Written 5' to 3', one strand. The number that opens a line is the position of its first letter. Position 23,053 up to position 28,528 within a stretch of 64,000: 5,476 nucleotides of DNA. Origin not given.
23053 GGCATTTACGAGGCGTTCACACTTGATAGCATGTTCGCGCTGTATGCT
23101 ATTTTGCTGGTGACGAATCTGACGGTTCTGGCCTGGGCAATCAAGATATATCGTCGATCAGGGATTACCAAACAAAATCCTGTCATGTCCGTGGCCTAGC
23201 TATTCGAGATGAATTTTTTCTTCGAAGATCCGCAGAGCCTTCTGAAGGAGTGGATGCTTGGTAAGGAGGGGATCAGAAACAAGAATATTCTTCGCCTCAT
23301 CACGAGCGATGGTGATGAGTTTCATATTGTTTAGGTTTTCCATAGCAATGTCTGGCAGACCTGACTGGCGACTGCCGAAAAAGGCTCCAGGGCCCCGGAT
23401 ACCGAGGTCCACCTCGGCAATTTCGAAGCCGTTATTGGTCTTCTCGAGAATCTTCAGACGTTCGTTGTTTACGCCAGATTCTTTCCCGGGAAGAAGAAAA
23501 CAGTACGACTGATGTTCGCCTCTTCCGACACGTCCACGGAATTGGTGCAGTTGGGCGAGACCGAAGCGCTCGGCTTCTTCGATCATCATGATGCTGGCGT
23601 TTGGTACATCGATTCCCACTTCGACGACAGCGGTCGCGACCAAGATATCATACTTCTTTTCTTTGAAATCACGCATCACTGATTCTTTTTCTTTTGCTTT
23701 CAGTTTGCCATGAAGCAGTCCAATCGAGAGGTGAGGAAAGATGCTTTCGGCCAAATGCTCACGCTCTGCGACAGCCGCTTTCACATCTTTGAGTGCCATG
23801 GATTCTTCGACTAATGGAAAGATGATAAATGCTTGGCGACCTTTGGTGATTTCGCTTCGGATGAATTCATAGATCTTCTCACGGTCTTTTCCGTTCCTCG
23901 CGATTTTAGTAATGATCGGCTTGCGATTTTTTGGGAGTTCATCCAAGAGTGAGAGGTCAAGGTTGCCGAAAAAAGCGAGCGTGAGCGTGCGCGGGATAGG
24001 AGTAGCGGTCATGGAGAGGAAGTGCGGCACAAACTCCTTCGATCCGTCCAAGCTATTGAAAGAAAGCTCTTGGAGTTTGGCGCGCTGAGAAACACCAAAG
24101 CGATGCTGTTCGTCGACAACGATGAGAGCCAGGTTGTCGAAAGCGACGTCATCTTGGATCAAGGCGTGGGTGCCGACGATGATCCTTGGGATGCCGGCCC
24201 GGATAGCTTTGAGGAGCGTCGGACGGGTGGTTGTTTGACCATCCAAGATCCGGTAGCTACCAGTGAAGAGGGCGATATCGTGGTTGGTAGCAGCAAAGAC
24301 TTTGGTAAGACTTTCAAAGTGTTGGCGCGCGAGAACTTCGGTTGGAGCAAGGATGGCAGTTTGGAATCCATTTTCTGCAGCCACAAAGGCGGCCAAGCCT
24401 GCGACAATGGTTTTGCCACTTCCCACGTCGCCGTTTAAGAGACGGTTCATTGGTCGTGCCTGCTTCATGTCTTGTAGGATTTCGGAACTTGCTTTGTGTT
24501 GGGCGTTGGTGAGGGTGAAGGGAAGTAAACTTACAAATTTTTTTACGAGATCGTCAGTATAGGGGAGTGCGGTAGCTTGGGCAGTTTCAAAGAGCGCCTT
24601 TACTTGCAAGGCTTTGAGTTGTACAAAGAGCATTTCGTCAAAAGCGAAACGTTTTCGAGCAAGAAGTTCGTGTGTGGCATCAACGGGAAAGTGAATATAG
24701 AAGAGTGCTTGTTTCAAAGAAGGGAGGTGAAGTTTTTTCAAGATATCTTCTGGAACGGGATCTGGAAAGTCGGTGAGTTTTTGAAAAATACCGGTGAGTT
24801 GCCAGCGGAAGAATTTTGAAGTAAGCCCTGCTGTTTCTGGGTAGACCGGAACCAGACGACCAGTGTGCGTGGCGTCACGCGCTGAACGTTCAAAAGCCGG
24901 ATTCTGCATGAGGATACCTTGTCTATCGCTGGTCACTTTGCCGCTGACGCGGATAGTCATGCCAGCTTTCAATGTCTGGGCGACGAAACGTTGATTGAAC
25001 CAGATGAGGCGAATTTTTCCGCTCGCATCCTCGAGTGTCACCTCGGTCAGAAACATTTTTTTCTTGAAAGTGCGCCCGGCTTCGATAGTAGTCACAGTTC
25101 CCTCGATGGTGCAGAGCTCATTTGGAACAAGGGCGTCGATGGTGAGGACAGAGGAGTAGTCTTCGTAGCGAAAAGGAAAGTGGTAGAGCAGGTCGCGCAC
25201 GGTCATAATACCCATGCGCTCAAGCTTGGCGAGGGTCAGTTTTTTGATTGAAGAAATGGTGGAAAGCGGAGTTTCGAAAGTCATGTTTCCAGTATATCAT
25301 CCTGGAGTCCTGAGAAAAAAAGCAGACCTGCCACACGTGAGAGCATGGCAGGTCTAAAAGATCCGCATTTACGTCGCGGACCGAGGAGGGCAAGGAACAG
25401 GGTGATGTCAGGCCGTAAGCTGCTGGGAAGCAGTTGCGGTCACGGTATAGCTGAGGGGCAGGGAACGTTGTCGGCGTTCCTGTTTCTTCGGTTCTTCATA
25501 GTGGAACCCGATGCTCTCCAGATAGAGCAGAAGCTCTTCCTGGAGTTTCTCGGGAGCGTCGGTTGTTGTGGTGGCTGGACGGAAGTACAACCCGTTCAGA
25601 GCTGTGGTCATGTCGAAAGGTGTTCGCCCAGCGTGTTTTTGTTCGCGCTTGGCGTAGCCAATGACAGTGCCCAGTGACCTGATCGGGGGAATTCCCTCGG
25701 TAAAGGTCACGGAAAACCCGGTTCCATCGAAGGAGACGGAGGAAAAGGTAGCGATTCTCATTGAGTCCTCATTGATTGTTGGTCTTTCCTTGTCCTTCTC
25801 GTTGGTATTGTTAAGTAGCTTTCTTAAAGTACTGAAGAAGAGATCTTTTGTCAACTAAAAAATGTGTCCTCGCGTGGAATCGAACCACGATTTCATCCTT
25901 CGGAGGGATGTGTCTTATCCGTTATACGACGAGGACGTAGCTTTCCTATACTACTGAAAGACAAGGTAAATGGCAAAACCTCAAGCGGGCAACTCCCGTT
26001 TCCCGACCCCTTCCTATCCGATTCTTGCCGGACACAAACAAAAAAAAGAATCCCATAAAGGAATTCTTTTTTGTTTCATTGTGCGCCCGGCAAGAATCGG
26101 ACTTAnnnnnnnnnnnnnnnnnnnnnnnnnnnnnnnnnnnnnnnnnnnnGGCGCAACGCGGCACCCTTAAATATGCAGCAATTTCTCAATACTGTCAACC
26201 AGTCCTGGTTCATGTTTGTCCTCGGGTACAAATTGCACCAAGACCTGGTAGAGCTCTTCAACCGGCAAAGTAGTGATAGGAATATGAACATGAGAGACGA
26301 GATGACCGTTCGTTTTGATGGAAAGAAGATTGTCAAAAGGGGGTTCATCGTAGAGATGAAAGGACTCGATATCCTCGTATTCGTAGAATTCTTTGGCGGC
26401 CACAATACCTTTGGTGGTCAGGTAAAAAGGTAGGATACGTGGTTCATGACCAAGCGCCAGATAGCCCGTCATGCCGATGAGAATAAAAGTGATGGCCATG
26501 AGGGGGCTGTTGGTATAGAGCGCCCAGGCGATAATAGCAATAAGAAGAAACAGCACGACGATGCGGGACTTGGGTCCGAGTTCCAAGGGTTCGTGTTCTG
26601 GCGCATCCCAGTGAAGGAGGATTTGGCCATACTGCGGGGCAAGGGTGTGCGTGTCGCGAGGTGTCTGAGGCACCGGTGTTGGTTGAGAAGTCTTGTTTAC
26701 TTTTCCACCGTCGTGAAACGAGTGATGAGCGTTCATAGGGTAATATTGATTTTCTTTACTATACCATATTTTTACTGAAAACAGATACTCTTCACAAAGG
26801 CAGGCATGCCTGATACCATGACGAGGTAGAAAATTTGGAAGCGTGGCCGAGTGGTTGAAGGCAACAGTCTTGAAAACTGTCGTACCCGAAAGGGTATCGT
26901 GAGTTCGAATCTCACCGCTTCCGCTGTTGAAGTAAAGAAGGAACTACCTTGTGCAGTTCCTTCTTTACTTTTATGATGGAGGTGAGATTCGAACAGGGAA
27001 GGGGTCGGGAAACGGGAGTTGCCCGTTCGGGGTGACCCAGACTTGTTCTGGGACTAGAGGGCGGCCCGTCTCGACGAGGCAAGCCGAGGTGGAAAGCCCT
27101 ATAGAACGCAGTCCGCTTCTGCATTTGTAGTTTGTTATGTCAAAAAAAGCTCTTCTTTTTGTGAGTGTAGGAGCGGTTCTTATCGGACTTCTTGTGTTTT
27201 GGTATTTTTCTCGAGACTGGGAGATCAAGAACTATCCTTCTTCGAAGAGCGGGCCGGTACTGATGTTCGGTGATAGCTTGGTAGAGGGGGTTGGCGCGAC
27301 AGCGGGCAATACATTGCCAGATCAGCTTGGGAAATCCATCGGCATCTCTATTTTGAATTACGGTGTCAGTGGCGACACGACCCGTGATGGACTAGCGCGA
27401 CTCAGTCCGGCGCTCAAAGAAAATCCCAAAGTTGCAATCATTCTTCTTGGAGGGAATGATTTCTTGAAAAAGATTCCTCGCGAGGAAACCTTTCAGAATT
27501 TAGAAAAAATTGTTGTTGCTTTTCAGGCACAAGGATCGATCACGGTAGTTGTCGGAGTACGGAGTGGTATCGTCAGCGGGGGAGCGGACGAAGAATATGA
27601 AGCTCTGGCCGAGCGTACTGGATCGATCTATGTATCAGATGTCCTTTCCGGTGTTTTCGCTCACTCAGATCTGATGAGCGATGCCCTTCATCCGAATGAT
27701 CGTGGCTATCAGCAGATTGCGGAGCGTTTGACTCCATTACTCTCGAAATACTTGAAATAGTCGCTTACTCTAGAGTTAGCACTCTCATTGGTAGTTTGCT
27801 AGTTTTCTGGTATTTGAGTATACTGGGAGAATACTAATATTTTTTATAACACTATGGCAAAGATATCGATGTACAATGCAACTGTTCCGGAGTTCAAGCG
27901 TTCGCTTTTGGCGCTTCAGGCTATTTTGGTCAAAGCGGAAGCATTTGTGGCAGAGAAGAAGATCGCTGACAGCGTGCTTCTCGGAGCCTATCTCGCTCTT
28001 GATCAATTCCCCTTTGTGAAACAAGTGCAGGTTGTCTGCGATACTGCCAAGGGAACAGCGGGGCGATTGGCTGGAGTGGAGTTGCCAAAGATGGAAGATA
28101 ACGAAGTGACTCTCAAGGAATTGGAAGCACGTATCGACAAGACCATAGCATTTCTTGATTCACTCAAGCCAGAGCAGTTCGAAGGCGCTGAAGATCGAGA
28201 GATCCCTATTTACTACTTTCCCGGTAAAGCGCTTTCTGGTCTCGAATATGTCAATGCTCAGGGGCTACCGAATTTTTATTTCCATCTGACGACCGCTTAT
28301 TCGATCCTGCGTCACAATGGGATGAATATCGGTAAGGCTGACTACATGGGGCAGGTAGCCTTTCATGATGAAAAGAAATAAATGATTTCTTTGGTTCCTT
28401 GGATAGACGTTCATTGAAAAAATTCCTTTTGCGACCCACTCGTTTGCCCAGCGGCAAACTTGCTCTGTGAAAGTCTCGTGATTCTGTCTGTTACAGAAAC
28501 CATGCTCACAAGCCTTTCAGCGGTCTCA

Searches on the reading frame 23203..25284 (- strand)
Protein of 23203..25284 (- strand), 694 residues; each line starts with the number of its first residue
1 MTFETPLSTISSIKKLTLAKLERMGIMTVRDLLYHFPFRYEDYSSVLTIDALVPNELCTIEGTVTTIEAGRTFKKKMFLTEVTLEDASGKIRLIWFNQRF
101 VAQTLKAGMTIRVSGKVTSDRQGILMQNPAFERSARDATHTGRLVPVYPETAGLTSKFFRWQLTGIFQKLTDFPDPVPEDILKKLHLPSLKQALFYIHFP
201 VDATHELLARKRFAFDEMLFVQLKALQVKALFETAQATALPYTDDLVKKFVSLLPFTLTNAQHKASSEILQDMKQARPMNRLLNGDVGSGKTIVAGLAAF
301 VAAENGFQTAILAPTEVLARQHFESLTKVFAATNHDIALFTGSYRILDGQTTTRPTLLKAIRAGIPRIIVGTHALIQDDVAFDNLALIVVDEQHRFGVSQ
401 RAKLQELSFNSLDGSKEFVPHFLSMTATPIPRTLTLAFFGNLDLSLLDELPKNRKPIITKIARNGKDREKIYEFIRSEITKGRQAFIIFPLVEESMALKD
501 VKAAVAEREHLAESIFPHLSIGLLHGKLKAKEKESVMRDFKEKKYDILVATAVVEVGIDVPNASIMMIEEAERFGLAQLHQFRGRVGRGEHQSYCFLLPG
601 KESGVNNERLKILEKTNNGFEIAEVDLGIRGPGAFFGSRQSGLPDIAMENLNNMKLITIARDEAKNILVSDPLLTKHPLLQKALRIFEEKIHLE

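Call 86: search_protein_families(library=pfam, proteins=[window:23203-25284:-], max_evalue=0.00001)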
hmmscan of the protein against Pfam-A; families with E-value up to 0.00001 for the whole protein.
window:23203-25284:- (694 aa): 6 families
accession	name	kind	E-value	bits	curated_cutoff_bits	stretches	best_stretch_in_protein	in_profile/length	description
PF00270.35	DEAD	-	2.5e-23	83.1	26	1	260-433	2-163/167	DEAD/DEAH box helicase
PF17191.10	RecG_wedge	-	5.1e-23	81.9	23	1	21-160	16-152/162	RecG wedge domain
PF00271.37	Helicase_C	-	1.3e-18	67.7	23.5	1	472-588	7-108/110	Helicase conserved C-terminal domain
PF04851.21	ResIII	-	1.4e-10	41.7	22.5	1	257-429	3-162/164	Type III restriction enzyme, res subunit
PF19833.4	RecG_dom3_C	-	2.2e-10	40.9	26.8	1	616-677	1-66/87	ATP-dependent DNA helicase RecG, domain 3, C-terminal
PF01336.31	tRNA_anti-codon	-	3.2e-09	37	27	1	59-125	2-66/75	OB-fold nucleic acid binding domain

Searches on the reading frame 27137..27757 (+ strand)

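Call 86: search_protein_families(library=pfam, proteins=[window:27137-27757:+], max_evalue=0.00001)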
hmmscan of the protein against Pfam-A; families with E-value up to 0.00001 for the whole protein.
window:27137-27757:+ (207 aa): 2 families
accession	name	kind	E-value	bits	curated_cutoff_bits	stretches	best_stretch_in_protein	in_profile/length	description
PF13472.12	Lipase_GDSL_2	-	1.8e-22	81.2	32.9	1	44-192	2-177/178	GDSL-like Lipase/Acylhydrolase family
PF00657.28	Lipase_GDSL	-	3.3e-16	60.5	23.6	1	41-130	1-111/208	GDSL-like Lipase/Acylhydrolase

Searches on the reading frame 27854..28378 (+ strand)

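Call 87: search_protein_families(library=pfam, proteins=[window:27854-28378:+], max_evalue=0.00001)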
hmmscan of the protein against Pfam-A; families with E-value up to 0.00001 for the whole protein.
window:27854-28378:+ (175 aa): 1 family
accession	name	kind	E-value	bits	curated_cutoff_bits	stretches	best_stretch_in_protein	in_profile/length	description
PF09351.15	DUF1993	-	2.7e-53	180.7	23.4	1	6-165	1-161/161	Domain of unknown function (DUF1993)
